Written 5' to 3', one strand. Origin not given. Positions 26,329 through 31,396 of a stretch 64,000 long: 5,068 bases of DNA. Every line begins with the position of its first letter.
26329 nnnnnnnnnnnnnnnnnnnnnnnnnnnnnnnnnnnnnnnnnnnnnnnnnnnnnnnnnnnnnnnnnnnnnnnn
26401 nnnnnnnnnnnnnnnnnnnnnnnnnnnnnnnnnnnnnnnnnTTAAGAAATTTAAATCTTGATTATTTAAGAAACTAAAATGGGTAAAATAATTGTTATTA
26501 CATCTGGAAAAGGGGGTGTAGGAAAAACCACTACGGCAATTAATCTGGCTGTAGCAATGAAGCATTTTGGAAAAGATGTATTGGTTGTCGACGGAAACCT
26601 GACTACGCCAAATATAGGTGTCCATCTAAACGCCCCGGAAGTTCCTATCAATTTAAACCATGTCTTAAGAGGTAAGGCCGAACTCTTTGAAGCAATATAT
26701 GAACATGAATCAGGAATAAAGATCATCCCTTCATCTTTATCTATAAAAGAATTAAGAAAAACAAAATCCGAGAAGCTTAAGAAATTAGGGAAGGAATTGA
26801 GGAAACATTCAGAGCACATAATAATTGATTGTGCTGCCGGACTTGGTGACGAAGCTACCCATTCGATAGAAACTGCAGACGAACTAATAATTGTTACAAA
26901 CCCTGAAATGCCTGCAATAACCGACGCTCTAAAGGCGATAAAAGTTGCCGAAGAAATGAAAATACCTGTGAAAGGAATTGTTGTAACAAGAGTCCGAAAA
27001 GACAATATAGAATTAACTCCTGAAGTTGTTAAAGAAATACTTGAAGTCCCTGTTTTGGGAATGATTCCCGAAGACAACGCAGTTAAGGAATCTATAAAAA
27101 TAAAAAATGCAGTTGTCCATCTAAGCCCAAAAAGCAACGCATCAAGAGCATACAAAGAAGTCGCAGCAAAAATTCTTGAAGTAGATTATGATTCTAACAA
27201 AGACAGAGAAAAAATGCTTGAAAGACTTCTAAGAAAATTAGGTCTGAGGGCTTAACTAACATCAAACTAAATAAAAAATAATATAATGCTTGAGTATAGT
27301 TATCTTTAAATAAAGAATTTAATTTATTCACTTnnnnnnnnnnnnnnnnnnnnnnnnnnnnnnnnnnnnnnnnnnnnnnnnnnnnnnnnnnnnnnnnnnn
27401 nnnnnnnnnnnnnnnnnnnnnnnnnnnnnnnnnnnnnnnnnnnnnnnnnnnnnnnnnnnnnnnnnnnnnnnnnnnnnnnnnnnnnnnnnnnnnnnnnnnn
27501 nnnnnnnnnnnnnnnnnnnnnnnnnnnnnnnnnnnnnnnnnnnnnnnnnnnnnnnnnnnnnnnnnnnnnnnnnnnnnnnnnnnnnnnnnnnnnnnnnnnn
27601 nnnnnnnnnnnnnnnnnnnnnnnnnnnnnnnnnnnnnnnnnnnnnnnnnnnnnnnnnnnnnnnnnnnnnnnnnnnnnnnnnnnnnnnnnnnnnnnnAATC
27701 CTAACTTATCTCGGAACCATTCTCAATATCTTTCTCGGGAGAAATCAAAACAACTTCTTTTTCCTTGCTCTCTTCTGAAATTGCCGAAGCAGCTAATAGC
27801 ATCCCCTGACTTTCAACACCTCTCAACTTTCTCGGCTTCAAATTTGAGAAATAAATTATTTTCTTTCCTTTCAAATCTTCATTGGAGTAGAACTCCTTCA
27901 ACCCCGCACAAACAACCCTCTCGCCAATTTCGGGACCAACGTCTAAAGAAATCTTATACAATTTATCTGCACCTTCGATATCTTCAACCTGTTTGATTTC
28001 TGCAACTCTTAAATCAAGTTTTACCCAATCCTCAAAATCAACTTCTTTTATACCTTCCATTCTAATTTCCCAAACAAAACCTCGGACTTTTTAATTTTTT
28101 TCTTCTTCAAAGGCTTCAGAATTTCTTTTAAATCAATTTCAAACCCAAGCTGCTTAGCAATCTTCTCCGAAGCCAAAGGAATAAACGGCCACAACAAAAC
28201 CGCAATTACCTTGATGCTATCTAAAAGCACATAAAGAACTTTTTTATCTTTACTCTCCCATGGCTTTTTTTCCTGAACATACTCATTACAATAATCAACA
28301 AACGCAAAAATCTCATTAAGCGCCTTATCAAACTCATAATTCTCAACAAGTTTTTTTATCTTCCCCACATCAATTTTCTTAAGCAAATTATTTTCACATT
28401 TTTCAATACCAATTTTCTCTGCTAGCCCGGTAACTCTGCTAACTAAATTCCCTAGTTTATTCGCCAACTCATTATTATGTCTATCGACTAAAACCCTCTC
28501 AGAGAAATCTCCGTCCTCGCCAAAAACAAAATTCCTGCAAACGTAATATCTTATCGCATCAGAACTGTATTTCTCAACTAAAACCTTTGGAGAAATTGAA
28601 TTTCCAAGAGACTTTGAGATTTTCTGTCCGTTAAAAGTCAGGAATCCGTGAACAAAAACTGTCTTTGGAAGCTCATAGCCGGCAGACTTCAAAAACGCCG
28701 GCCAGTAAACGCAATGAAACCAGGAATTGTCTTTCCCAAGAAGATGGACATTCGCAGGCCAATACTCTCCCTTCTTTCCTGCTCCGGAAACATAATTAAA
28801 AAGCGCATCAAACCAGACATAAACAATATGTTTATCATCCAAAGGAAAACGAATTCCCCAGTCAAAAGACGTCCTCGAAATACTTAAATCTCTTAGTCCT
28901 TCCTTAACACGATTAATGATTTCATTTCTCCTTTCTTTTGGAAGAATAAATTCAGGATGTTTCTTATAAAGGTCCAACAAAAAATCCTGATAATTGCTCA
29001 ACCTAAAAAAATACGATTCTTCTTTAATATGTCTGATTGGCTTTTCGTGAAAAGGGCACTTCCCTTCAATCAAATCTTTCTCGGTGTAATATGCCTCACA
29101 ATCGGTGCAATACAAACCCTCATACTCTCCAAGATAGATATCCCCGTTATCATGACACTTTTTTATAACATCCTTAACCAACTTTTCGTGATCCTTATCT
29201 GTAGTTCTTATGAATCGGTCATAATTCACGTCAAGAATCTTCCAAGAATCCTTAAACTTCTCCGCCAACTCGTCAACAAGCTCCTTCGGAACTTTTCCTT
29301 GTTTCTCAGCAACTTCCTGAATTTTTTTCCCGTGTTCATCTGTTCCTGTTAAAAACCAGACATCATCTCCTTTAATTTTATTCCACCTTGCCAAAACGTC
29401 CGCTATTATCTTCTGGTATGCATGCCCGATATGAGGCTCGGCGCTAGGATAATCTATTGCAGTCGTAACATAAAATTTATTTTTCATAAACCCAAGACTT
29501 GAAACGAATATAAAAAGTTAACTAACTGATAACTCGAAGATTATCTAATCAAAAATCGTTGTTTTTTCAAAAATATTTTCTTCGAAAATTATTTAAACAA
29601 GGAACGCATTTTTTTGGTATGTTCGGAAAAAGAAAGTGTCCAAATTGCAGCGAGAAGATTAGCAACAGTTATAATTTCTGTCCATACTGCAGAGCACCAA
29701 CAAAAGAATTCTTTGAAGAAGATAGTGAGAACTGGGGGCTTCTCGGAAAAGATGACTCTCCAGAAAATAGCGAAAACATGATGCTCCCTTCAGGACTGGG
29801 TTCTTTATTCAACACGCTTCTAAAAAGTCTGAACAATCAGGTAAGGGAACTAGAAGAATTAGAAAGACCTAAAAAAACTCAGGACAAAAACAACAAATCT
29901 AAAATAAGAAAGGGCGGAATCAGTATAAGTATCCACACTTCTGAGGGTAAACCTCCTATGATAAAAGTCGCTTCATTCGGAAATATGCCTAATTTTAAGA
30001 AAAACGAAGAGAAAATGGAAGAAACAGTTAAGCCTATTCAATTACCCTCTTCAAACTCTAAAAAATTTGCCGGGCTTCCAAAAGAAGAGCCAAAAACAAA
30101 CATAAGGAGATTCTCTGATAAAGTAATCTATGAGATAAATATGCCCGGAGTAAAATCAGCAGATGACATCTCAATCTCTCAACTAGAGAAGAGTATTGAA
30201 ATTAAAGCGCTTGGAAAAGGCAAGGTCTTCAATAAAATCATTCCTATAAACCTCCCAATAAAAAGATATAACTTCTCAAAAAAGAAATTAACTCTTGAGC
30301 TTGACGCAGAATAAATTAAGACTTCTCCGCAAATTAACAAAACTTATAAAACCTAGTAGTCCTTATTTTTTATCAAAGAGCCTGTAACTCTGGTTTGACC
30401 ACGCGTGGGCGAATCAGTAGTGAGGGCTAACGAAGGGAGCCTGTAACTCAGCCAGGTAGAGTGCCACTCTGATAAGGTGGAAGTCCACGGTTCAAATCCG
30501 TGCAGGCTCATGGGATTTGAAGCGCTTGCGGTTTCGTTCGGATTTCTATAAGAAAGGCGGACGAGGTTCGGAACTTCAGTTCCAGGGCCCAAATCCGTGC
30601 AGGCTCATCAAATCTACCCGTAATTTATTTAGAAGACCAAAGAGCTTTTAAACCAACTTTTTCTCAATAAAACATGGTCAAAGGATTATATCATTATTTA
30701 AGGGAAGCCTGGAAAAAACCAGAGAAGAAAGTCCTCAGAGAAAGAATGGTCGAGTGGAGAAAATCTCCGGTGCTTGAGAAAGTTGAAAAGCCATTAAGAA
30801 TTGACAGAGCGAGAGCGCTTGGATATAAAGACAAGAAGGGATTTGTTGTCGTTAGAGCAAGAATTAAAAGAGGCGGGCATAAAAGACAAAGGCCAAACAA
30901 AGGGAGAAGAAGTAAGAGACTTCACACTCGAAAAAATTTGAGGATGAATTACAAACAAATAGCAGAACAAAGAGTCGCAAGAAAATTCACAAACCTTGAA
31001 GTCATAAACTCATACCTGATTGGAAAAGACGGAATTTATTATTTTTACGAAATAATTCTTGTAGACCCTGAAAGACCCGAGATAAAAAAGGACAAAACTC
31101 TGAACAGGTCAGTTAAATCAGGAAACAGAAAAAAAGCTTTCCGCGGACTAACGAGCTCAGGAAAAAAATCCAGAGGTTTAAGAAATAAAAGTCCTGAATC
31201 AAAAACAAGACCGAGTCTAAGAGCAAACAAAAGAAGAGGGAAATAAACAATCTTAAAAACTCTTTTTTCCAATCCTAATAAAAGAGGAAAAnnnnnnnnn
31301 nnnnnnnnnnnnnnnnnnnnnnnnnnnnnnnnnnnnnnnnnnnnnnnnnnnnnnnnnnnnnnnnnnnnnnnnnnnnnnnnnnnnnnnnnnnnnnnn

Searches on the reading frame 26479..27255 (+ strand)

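Call 55: search_protein_families(library=pfam, proteins=[window:26479-27255:+], max_evalue=0.001)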
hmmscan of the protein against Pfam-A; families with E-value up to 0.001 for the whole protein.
window:26479-27255:+ (258 aa): 9 families
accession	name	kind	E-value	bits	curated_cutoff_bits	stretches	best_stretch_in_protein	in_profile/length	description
PF01656.29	CbiA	-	1.5e-22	80.3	25.4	1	5-206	1-119/125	CobQ/CobB/MinD/ParA nucleotide binding domain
PF13614.12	AAA_31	-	2.3e-22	80.2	27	1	3-150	2-157/177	AAA domain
PF10609.15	ParA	-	4.3e-22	79.2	27.1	1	3-232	4-245/246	NUBPL iron-transfer P-loop NTPase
PF00142.24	Fer4_NifH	-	7.9e-15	55.5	25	2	131-236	139-248/271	4Fe-4S iron sulfur cluster binding proteins, NifH/frxC family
PF06564.18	CBP_BcsQ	-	1.4e-12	48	21.3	1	4-231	3-232/234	Cellulose biosynthesis protein BcsQ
PF13500.12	AAA_26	-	1.1e-07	32.3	27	1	97-203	85-195/198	AAA domain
PF09140.17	MipZ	-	1.3e-07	31.6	20.7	1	4-140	2-129/262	ATPase MipZ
PF02374.21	ArsA_ATPase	-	3.3e-07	30.2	24.3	1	5-37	3-35/305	Anion-transporting ATPase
PF03796.21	DnaB_C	-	0.00065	19.6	27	0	5-164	21-172/255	DnaB-like helicase C terminal domain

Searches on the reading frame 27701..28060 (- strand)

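Call 56: search_protein_families(library=pfam, proteins=[window:27701-28060:-], max_evalue=0.001)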
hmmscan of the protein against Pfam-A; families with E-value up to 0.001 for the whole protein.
window:27701-28060:- (119 aa): 1 family
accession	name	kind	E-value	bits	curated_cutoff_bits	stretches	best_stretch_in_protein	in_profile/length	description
PF01588.26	tRNA_bind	-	1e-27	96.5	27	1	17-116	1-95/96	Putative tRNA binding domain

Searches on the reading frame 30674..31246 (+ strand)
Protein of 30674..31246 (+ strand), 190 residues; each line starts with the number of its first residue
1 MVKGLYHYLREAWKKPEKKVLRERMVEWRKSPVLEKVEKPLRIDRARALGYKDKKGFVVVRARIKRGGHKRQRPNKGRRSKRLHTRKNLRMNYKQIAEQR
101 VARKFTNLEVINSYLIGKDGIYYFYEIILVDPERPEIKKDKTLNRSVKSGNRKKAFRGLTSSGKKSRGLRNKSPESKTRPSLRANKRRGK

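Call 56: search_protein_families(library=pfam, proteins=[window:30674-31246:+], max_evalue=0.001)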
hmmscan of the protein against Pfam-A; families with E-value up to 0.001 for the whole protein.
window:30674-31246:+ (190 aa): 1 family
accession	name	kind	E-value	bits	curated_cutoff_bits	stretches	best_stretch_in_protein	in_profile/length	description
PF00827.22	Ribosomal_L15e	-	2.1e-60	204.1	27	1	4-185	1-191/191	Ribosomal L15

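Call 83: find_homologous_proteins(query=window:30674-31246:+, max_evalue=1e-30)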
Query window:30674-31246:+ (190 aa): 4498 proteins with E <= 1e-30 among 4667 candidates; the best 120 are listed.
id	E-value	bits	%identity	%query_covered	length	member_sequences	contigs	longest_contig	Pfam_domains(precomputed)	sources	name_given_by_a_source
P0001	2.4e-115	401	100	100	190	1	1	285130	PF00827.23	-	-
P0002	4.1e-100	351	86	100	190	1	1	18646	PF00827.23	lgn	-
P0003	1.7e-95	336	81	100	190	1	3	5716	PF00827.23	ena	-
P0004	6.3e-94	331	81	100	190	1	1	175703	PF00827.23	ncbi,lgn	ncbi:MAG: 50S ribosomal protein L15e [Candidatus Pacearchaeota archaeon]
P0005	1.8e-93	330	78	100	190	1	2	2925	PF00827.23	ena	-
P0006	1.8e-93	330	80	100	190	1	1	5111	PF00827.23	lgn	-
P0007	2.5e-93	329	81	100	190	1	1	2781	PF00827.23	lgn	-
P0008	1.4e-92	327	82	100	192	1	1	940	PF00827.23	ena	-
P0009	1.9e-92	326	81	100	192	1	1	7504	PF00827.23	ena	-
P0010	4.5e-92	325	78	100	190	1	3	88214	PF00827.23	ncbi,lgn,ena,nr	ncbi:MAG TPA: 50S ribosomal protein L15e [Candidatus Pacearchaeota archaeon]|nr:50S ribosomal protei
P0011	1.4e-91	323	78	100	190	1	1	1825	PF00827.23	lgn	-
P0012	1.8e-91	323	81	100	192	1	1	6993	PF00827.23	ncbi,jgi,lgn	-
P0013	9.1e-91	321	78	100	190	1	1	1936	PF00827.23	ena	-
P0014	1.9e-90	320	77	100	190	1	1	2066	PF00827.23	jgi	-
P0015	2.9e-90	319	78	98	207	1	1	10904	PF00827.23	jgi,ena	-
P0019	7.2e-90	318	78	100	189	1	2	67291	PF00827.23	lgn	-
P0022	1.1e-89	317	77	100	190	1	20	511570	PF00827.23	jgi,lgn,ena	jgi:large subunit ribosomal protein L15e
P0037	4.8e-89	315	76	99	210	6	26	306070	PF00827.23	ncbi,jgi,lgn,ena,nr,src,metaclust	ncbi:50S ribosomal protein L15e [Candidatus Pacearchaeota archaeon]|nr:50S ribosomal protein L15e [C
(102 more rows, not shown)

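Call 84: find_encoding_contigs(protein=P0002, flank=1500, max_places=2)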
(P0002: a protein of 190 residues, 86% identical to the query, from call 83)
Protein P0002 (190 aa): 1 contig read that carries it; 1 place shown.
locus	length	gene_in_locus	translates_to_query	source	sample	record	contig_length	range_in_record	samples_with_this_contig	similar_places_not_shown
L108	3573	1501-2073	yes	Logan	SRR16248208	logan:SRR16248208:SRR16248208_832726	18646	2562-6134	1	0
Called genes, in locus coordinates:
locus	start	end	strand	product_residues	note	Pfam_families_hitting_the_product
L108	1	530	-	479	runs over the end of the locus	PF00133:tRNA-synt_1, PF01406:tRNA-synt_1e, PF09334:tRNA-synt_1g, PF00133:tRNA-synt_1, PF19303:Anticodon_3 (weak), PF08264:Anticodon_1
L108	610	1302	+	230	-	-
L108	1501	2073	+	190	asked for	PF00827:Ribosomal_L15e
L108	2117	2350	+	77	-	PF26604:CBU_0592 (weak)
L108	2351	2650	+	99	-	-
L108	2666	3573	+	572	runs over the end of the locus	PF04675:DNA_ligase_A_N, PF01068:DNA_ligase_A_M, PF04679:DNA_ligase_A_C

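Call 85: find_encoding_contigs(protein=P0004, flank=1500, max_places=2)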
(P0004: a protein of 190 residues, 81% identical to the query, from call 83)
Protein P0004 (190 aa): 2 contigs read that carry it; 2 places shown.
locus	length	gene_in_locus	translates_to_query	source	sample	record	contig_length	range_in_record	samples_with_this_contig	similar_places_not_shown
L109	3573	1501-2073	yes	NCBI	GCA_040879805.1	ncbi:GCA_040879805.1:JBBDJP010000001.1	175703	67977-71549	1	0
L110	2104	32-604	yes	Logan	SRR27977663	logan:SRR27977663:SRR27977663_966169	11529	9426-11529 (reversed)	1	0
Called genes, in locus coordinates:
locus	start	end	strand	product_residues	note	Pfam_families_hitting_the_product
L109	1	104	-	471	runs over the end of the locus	PF00133:tRNA-synt_1, PF01406:tRNA-synt_1e, PF09334:tRNA-synt_1g, PF00133:tRNA-synt_1 (weak), PF08264:Anticodon_1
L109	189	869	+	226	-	PF24460:DUF7575 (faint)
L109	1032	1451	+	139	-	-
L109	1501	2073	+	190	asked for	PF00827:Ribosomal_L15e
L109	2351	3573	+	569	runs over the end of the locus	PF04675:DNA_ligase_A_N, PF01068:DNA_ligase_A_M, PF04679:DNA_ligase_A_C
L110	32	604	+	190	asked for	PF00827:Ribosomal_L15e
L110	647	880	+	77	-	PF26604:CBU_0592 (weak)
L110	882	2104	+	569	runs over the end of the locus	PF04675:DNA_ligase_A_N, PF01068:DNA_ligase_A_M, PF04679:DNA_ligase_A_C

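Call 86: find_encoding_contigs(protein=P0010, flank=1500, max_places=2)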
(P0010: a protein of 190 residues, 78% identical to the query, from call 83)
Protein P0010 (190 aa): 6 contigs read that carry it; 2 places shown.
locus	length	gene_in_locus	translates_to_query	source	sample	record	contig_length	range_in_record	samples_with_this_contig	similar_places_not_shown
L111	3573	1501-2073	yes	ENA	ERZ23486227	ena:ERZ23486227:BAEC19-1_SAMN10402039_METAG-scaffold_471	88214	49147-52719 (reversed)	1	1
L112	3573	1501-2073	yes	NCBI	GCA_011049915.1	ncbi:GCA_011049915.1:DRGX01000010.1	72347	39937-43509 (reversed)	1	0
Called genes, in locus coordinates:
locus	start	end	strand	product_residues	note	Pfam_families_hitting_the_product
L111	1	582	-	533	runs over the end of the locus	PF00133:tRNA-synt_1, PF01406:tRNA-synt_1e (weak), PF09334:tRNA-synt_1g, PF00133:tRNA-synt_1, PF01406:tRNA-synt_1e, PF08264:Anticodon_1 (weak)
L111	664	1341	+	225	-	-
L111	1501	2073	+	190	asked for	PF00827:Ribosomal_L15e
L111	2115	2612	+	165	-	-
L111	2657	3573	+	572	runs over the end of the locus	PF04675:DNA_ligase_A_N, PF01068:DNA_ligase_A_M, PF04679:DNA_ligase_A_C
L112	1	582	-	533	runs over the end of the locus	PF00133:tRNA-synt_1, PF01406:tRNA-synt_1e (weak), PF09334:tRNA-synt_1g, PF00133:tRNA-synt_1, PF01406:tRNA-synt_1e, PF08264:Anticodon_1 (weak)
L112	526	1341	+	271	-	-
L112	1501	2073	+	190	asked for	PF00827:Ribosomal_L15e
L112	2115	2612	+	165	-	-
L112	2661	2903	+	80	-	PF26604:CBU_0592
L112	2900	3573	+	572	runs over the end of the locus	PF04675:DNA_ligase_A_N, PF01068:DNA_ligase_A_M, PF04679:DNA_ligase_A_C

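Call 87: find_encoding_contigs(protein=P0022, flank=1500, max_places=2)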
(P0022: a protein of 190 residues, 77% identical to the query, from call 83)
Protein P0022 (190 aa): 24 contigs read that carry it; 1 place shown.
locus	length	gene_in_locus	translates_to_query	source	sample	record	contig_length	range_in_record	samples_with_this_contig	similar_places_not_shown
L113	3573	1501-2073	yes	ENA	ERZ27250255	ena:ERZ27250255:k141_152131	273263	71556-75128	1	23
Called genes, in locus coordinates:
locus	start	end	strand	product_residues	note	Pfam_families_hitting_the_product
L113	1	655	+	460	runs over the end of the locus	PF07690:MFS_1, PF00083:Sugar_tr, PF07690:MFS_1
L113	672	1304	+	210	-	-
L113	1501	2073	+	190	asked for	PF00827:Ribosomal_L15e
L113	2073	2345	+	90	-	PF18905:DUF5661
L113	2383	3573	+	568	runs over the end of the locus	PF04675:DNA_ligase_A_N, PF01068:DNA_ligase_A_M, PF04679:DNA_ligase_A_C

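Call 88: find_encoding_contigs(protein=P0037, flank=1500, max_places=2)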
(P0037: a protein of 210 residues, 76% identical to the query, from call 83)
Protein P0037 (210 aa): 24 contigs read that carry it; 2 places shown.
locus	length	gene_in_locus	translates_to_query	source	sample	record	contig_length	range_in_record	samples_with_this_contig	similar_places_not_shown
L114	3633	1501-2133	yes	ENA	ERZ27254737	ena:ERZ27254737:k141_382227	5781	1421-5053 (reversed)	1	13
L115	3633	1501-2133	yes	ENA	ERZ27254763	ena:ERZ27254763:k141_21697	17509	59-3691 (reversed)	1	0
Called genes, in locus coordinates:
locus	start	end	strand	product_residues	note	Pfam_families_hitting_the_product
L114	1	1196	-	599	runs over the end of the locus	PF13230:GATase_4 (weak), PF13522:GATase_6, PF13537:GATase_7, PF01380:SIS, PF13580:SIS_2 (weak), PF01380:SIS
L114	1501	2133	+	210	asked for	PF00827:Ribosomal_L15e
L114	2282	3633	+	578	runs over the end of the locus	PF04675:DNA_ligase_A_N, PF01068:DNA_ligase_A_M, PF04679:DNA_ligase_A_C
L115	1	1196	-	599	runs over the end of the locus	PF13230:GATase_4 (weak), PF13522:GATase_6, PF13537:GATase_7, PF01380:SIS, PF13580:SIS_2 (weak), PF01380:SIS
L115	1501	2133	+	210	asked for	PF00827:Ribosomal_L15e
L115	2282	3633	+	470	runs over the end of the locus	?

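Call 89: find_encoding_contigs(protein=P0019, flank=1500, max_places=2)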
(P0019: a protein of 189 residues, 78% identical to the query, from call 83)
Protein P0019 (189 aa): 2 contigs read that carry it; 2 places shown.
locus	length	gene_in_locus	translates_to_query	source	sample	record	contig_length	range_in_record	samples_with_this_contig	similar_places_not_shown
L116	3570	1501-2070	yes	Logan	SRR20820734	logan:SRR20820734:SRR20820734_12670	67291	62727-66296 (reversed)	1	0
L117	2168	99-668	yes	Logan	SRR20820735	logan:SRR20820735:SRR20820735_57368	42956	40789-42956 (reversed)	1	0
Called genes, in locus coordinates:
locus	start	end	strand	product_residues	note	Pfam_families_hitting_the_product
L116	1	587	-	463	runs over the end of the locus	PF00133:tRNA-synt_1, PF01406:tRNA-synt_1e, PF09334:tRNA-synt_1g, PF00133:tRNA-synt_1 (weak), PF08264:Anticodon_1 (weak)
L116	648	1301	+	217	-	PF13240:Zn_Ribbon_1 (weak)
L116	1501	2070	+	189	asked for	PF00827:Ribosomal_L15e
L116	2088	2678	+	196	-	PF17784:Sulfotransfer_4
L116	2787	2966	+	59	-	PF26604:CBU_0592 (weak)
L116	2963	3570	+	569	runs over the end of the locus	PF04675:DNA_ligase_A_N, PF01068:DNA_ligase_A_M, PF04679:DNA_ligase_A_C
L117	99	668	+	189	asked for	PF00827:Ribosomal_L15e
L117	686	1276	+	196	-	PF17784:Sulfotransfer_4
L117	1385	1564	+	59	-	PF26604:CBU_0592 (weak)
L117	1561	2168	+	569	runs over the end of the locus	PF04675:DNA_ligase_A_N, PF01068:DNA_ligase_A_M, PF04679:DNA_ligase_A_C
